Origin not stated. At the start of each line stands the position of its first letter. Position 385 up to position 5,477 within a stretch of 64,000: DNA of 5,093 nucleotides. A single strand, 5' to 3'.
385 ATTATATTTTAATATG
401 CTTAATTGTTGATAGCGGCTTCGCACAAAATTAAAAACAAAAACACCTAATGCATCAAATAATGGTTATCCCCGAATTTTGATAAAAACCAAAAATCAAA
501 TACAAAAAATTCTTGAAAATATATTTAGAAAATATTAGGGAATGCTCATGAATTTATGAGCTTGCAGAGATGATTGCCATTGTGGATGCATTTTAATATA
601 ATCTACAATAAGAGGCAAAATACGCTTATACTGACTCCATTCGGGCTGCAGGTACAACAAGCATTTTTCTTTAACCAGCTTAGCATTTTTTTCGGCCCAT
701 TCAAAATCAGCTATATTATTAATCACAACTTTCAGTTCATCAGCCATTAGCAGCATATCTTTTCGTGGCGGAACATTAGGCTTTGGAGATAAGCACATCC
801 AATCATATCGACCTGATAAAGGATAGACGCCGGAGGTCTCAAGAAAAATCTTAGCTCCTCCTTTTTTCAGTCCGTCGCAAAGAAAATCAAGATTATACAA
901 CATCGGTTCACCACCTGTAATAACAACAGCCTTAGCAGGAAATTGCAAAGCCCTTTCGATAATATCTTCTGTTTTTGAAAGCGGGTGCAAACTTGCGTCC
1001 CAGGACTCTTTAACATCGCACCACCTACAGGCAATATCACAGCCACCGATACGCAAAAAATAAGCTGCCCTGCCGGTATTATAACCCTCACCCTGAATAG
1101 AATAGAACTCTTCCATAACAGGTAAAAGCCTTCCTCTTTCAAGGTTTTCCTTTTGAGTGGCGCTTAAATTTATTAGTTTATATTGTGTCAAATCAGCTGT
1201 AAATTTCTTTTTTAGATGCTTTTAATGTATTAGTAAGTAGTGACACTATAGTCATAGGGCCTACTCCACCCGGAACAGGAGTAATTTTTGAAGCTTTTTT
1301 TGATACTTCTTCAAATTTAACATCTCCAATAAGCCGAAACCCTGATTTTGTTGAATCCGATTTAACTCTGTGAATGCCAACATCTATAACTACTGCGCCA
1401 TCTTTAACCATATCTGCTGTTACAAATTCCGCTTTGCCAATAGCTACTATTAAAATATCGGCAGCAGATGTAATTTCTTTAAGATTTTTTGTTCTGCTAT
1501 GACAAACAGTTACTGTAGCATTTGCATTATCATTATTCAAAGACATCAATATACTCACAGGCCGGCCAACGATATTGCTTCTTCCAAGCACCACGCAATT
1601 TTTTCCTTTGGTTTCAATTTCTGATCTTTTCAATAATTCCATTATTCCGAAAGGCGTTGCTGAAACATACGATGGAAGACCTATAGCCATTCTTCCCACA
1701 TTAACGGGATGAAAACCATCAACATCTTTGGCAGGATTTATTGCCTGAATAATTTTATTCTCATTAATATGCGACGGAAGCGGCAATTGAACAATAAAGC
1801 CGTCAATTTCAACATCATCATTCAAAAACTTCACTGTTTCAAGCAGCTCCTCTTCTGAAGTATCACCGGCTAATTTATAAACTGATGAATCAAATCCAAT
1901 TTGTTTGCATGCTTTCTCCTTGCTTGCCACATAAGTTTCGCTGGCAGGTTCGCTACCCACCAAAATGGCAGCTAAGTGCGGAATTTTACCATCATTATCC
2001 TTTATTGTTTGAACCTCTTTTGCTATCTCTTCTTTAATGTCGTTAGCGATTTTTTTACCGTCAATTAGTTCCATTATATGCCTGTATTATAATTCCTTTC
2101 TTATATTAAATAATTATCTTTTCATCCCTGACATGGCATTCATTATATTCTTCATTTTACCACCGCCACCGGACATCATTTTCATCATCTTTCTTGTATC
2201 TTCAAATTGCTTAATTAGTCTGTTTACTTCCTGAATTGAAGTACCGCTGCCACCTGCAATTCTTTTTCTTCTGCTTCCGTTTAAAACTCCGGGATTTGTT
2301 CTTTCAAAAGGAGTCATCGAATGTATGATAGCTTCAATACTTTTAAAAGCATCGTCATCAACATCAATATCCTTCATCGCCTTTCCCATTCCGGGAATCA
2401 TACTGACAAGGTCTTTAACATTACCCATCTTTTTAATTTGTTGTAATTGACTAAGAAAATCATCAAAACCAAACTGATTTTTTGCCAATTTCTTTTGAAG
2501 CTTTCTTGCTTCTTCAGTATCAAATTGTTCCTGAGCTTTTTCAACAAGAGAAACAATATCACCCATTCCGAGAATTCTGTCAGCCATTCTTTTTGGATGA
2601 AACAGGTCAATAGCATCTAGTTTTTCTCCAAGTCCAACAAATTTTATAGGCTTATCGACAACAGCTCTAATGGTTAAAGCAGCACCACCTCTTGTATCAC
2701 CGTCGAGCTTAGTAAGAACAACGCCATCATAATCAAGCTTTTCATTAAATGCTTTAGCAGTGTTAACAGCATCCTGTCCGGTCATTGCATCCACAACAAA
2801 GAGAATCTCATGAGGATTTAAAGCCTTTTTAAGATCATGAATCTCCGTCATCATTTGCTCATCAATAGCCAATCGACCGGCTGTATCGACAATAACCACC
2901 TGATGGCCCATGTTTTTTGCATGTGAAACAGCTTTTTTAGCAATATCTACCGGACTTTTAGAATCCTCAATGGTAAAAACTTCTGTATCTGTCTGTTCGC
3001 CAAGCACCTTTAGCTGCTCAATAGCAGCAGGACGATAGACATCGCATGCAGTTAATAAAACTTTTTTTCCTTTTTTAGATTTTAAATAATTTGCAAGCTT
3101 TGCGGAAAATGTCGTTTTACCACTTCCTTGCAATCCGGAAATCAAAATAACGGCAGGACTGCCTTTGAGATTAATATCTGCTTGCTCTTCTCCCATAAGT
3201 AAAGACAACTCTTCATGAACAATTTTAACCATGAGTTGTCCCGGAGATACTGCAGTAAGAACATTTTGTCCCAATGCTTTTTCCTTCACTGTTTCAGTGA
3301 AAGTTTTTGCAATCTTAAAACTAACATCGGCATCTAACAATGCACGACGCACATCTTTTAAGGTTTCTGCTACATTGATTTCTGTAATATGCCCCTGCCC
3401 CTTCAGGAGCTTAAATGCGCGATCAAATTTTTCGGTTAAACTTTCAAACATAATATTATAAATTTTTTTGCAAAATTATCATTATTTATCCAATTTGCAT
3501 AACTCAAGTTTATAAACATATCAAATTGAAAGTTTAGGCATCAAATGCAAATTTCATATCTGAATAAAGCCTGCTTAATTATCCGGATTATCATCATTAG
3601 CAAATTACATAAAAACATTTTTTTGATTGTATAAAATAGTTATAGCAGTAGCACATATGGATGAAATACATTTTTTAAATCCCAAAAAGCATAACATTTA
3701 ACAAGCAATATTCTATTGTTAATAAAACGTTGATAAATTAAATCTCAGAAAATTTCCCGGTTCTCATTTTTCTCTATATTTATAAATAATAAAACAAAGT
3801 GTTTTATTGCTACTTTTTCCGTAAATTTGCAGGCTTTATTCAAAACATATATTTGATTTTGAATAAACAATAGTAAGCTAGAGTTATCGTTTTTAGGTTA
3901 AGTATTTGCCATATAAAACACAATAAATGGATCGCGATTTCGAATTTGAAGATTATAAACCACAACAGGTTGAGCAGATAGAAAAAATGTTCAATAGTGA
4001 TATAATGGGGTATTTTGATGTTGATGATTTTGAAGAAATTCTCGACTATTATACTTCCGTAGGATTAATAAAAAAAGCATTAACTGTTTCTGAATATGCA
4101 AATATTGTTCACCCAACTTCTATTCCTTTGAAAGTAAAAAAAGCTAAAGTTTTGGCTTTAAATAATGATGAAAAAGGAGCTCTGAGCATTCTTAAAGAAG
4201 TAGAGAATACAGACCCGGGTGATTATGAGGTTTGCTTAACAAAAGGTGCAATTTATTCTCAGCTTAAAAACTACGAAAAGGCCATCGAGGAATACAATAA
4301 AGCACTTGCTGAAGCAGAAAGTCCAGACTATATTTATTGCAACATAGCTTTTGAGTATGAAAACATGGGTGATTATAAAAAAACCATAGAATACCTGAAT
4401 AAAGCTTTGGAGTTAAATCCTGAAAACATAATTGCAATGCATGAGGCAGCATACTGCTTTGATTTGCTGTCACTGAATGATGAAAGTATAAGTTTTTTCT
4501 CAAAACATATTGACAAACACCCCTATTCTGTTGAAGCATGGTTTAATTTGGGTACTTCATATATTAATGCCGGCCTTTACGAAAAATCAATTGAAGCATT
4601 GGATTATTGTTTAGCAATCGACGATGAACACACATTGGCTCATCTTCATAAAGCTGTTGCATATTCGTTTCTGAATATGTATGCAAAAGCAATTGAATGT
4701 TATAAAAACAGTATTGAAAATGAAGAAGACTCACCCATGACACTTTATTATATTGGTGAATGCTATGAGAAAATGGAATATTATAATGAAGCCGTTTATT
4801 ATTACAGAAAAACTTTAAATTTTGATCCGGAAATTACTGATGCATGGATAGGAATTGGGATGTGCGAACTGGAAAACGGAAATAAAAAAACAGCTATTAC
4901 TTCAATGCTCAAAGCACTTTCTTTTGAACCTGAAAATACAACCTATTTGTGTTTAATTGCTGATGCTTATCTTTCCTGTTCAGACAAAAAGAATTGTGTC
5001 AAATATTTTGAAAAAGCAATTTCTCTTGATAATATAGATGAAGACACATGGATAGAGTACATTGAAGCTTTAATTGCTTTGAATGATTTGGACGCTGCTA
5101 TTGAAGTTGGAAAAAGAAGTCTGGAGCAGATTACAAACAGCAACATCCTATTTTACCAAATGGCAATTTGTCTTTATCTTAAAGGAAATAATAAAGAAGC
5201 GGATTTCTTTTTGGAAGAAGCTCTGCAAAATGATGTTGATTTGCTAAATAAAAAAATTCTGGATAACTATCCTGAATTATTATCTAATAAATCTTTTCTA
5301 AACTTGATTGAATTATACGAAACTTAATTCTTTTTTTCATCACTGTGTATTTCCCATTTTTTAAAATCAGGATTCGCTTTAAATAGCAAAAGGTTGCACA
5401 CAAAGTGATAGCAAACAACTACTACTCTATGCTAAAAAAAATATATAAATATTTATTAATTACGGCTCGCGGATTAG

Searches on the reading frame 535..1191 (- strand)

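Call 52: search_protein_families(library=pfam, proteins=[window:535-1191:-], max_evalue=0.00001)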
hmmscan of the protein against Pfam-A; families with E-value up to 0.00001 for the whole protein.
window:535-1191:- (218 aa): 2 families
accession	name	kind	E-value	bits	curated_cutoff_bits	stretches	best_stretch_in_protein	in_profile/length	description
PF04055.27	Radical_SAM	-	3.8e-09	37.4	29.5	1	49-124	5-89/166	Radical SAM superfamily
PF13353.11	Fer4_12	-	7.7e-06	26.7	22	1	32-111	1-77/137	4Fe-4S single cluster domain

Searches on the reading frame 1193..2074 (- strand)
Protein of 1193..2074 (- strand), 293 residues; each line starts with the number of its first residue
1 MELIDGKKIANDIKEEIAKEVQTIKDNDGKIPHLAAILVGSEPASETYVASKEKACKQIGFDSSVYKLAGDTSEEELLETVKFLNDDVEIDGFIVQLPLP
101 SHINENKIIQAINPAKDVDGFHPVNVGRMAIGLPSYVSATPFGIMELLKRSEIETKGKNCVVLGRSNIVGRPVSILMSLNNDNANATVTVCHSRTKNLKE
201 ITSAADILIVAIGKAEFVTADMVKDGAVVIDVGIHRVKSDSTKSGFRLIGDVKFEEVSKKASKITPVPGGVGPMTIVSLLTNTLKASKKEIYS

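Call 52: search_protein_families(library=pfam, proteins=[window:1193-2074:-], max_evalue=0.00001)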
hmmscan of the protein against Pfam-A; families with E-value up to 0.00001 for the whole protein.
window:1193-2074:- (293 aa): 2 families
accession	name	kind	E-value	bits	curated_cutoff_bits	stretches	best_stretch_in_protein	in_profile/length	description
PF02882.25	THF_DHG_CYH_C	-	2.5e-66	222.4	27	1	122-289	1-158/160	Tetrahydrofolate dehydrogenase/cyclohydrolase, NAD(P)-binding domain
PF00763.28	THF_DHG_CYH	-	2.2e-42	144.4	32.8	1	4-119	1-115/115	Tetrahydrofolate dehydrogenase/cyclohydrolase, catalytic domain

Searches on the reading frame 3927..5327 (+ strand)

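Call 52: search_protein_families(library=pfam, proteins=[window:3927-5327:+], max_evalue=0.00001)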
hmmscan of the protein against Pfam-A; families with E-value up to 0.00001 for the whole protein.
window:3927-5327:+ (466 aa): 16 families
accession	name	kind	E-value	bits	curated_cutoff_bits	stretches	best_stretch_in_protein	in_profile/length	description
PF07719.23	TPR_2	-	9.7e-41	135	27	0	101-130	2-31/34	Tetratricopeptide repeat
PF00515.34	TPR_1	-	7.7e-40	133.6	27.8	1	136-167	3-34/34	Tetratricopeptide repeat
PF13181.12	TPR_8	-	6.8e-38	126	25.7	1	136-167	3-34/34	Tetratricopeptide repeat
PF14559.12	TPR_19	-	5.2e-27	94.4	25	1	79-135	4-61/68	Tetratricopeptide repeat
PF13428.12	TPR_14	-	3.7e-25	86.3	23.5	0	142-176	9-43/44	Tetratricopeptide repeat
PF23914.1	TPR_CcmH_CycH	-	8.4e-20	71.6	42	0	294-355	40-101/158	Cytochrome c-type biogenesis protein H TPR domain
PF13431.12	TPR_17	-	9e-20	69.7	24.4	0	195-222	6-33/34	Tetratricopeptide repeat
PF13424.12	TPR_12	-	1.9e-17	63.6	30.1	0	106-163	9-74/77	Tetratricopeptide repeat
PF13432.12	TPR_16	-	3.5e-16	59.8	32.7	0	196-229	25-58/65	Tetratricopeptide repeat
PF12895.13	ANAPC3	-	5.1e-15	56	27.2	0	239-295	27-81/82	Anaphase-promoting complex, cyclosome, subunit 3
PF13174.12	TPR_6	-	5.5e-15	55.3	26.3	0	273-298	3-28/33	Tetratricopeptide repeat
PF13414.12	TPR_11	-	2.8e-13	49.8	26.8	0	107-148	1-42/42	TPR repeat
PF13176.12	TPR_7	-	2.2e-11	43.3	27.9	0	276-301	5-32/36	Tetratricopeptide repeat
PF13371.12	TPR_9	-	1.7e-09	38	35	0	95-132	24-61/73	Tetratricopeptide repeat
PF24575.1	TPR_Slam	-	3.5e-08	34.2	35.2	0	237-323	16-100/104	Surface lipoprotein assembly modifier, N-terminal TPR repeats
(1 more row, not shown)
